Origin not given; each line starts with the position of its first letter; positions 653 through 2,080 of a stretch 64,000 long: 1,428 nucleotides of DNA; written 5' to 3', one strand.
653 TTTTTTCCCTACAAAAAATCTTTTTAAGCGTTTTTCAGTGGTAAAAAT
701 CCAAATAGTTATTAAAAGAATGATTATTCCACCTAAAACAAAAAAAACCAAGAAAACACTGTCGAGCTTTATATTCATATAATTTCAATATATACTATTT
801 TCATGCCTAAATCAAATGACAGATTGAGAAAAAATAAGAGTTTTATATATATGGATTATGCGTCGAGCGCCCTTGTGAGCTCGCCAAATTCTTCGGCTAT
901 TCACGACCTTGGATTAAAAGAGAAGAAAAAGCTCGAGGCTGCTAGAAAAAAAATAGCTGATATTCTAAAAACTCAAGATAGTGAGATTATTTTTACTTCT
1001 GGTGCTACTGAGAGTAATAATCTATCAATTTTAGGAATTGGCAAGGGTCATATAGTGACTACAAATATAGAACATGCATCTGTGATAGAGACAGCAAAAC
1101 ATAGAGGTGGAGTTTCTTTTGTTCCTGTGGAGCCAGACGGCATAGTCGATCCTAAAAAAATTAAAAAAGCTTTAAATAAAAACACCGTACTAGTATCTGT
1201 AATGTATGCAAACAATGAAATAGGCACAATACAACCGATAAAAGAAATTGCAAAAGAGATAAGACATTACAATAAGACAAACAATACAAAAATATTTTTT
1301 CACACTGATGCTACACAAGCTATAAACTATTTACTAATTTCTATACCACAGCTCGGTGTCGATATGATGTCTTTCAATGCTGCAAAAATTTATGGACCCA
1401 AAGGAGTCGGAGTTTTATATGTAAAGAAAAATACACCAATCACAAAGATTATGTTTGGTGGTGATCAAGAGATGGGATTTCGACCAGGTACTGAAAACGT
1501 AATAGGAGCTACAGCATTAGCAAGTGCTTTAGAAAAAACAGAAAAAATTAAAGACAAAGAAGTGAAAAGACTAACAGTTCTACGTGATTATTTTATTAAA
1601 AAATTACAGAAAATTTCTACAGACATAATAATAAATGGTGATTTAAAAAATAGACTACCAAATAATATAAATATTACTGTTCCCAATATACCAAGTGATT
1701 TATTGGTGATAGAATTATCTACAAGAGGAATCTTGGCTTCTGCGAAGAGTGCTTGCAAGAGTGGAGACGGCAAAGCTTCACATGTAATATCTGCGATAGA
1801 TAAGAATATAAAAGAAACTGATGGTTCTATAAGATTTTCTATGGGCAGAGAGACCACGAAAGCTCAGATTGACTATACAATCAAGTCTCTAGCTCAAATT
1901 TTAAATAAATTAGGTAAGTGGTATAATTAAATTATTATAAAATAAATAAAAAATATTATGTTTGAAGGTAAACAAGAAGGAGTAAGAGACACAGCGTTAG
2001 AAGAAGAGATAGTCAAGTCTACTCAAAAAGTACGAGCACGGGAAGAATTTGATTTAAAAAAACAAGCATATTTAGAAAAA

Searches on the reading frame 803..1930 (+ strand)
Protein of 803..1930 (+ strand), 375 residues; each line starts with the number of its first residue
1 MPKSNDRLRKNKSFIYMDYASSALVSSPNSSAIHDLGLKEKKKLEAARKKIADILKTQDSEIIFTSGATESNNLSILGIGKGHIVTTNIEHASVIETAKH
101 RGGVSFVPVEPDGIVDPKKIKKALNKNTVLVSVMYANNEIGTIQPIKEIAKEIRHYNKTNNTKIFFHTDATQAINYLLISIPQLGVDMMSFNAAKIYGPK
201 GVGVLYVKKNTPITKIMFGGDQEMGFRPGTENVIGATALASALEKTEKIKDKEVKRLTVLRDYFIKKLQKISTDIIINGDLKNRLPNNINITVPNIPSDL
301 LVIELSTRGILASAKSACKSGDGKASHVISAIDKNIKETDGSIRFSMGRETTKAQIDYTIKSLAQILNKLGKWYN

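Call 86: search_protein_families(library=pfam, proteins=[window:803-1930:+], max_evalue=0.000001)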
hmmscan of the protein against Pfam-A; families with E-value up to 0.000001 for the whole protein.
window:803-1930:+ (375 aa): 2 families
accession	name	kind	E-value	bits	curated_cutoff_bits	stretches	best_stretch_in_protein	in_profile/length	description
PF00266.25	Aminotran_5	-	2.9e-58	198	21.5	1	30-358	31-370/371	Aminotransferase class-V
PF00155.27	Aminotran_1_2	-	7.2e-10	39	19.7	0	45-154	45-173/361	Aminotransferase class I and II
